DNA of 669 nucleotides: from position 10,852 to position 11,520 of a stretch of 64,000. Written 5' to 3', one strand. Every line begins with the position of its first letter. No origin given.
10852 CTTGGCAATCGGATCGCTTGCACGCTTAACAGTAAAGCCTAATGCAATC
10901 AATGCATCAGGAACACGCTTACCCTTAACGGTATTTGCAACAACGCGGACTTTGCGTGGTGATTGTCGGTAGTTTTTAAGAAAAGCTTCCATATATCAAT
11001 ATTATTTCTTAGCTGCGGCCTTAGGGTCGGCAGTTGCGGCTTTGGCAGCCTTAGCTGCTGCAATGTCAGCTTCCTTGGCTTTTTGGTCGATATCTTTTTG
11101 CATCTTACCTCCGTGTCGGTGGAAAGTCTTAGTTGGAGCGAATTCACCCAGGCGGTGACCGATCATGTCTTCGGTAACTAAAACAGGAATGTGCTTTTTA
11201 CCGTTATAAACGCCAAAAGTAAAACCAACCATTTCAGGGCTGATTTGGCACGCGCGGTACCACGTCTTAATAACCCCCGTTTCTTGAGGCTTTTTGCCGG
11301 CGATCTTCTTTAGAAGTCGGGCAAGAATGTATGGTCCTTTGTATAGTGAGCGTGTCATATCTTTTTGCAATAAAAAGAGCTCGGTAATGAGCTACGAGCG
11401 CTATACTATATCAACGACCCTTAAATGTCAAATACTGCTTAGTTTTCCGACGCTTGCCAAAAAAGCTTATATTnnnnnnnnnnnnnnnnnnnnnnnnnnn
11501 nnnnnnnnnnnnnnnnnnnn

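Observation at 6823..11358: Non-canonical ribosomal-protein gene order: S19-...-L5 runs directly into S12-S7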

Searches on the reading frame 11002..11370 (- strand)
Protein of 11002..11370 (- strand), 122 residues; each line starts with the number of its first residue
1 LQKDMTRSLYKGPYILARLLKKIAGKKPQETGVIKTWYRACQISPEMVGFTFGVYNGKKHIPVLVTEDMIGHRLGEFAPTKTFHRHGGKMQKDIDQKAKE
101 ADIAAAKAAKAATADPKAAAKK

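Call 3: search_protein_families(library=pfam, proteins=[window:11002-11370:-])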
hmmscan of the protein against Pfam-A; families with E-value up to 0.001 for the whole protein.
window:11002-11370:- (122 aa): 1 family
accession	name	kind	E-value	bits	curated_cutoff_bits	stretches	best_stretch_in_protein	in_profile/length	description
PF00203.26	Ribosomal_S19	-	8.1e-31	106.1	27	1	7-86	1-81/81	Ribosomal protein S19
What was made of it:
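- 11002..11358 (-): rpsS (S19). Pfam 8e-31 (call 3)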

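Call 44: find_encoding_contigs(protein=window:11002-11358:-, flank=10000, max_places=10)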
Protein window:11002-11358:- (118 aa): 1 contig read that carries it; 1 place shown.
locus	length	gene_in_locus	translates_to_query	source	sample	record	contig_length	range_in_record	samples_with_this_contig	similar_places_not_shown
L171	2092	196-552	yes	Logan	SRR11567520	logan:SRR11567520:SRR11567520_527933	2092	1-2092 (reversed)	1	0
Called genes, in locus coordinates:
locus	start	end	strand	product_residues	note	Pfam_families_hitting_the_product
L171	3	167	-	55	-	?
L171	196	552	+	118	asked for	PF00203:Ribosomal_S19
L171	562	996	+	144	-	PF00237:Ribosomal_L22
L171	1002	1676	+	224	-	PF07650:KH_2, PF00189:Ribosomal_S3_C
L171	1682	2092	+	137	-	?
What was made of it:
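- A Logan contig from SRR11567520 (L171) carries S19 with 195 nt of upstream sequence, a span long enough to cross the 115-nt gap; I did not align it to the window (call 44).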
